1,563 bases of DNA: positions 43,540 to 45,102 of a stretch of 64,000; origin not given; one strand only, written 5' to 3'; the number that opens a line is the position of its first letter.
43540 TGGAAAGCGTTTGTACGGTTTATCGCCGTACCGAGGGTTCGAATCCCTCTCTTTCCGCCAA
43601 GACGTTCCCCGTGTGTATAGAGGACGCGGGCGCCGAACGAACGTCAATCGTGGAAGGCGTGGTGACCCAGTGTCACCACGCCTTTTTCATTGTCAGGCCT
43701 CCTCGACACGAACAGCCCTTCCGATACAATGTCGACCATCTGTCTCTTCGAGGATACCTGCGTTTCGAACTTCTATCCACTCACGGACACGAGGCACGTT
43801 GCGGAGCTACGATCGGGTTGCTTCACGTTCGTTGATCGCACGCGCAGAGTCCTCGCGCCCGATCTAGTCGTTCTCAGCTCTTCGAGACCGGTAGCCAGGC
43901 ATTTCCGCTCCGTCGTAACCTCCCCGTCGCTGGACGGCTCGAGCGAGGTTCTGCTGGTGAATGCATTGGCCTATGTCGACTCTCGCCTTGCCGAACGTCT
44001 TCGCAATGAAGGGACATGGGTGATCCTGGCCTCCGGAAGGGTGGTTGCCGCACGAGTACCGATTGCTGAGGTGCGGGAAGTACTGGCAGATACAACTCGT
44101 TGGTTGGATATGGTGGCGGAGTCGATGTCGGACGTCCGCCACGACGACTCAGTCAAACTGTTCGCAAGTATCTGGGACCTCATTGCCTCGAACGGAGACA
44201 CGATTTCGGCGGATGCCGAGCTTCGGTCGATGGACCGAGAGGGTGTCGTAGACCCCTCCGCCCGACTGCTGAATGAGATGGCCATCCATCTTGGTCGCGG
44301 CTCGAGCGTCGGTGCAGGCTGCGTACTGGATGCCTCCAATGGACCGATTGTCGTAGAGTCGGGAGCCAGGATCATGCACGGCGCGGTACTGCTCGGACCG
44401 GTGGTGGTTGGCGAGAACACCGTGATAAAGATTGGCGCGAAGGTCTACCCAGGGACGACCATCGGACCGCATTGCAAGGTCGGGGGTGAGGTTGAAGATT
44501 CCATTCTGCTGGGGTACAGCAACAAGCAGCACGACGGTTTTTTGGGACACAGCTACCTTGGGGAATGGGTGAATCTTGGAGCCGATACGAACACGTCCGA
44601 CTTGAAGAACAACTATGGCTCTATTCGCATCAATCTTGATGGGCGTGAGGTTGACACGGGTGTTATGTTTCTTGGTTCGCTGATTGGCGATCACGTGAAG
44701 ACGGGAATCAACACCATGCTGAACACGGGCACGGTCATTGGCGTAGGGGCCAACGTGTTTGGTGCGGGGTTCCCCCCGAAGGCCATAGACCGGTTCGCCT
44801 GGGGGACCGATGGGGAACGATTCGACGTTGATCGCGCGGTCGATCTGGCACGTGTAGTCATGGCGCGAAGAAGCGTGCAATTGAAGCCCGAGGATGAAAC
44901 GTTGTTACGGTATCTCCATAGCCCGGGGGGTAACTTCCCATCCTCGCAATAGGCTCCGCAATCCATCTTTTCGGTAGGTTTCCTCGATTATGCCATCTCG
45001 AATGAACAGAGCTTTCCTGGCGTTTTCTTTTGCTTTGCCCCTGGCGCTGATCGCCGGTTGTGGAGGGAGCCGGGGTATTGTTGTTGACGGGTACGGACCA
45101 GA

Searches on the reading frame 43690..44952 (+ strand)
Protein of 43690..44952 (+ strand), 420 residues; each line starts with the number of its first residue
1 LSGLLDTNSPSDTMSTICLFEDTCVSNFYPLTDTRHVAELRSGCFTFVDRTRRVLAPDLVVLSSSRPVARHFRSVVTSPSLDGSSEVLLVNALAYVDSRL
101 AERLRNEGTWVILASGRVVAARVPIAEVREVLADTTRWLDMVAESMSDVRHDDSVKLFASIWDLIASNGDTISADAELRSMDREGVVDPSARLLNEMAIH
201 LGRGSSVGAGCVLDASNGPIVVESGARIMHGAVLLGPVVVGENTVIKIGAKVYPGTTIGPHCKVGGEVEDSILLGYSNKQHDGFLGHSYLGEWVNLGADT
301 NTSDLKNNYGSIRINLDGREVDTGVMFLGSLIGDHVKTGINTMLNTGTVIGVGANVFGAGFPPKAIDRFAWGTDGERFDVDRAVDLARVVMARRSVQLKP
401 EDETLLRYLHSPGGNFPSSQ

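Call 61: search_protein_families(library=pfam, proteins=[window:43690-44952:+], max_evalue=0.001)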
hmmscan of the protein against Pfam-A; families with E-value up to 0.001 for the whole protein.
window:43690-44952:+ (420 aa): 3 families
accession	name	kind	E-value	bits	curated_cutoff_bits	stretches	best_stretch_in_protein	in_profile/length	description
PF13562.11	NTP_transf_4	-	4.8e-18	66.2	27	1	17-183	1-152/153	Sugar nucleotidyl transferase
PF00132.30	Hexapep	-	6.7e-12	45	27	2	238-266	2-30/36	Bacterial transferase hexapeptide (six repeats)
PF25084.1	LbH_EIF2B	-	5.4e-05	23.6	54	0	223-277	7-62/105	EIF2B subunit epsilon LbH domain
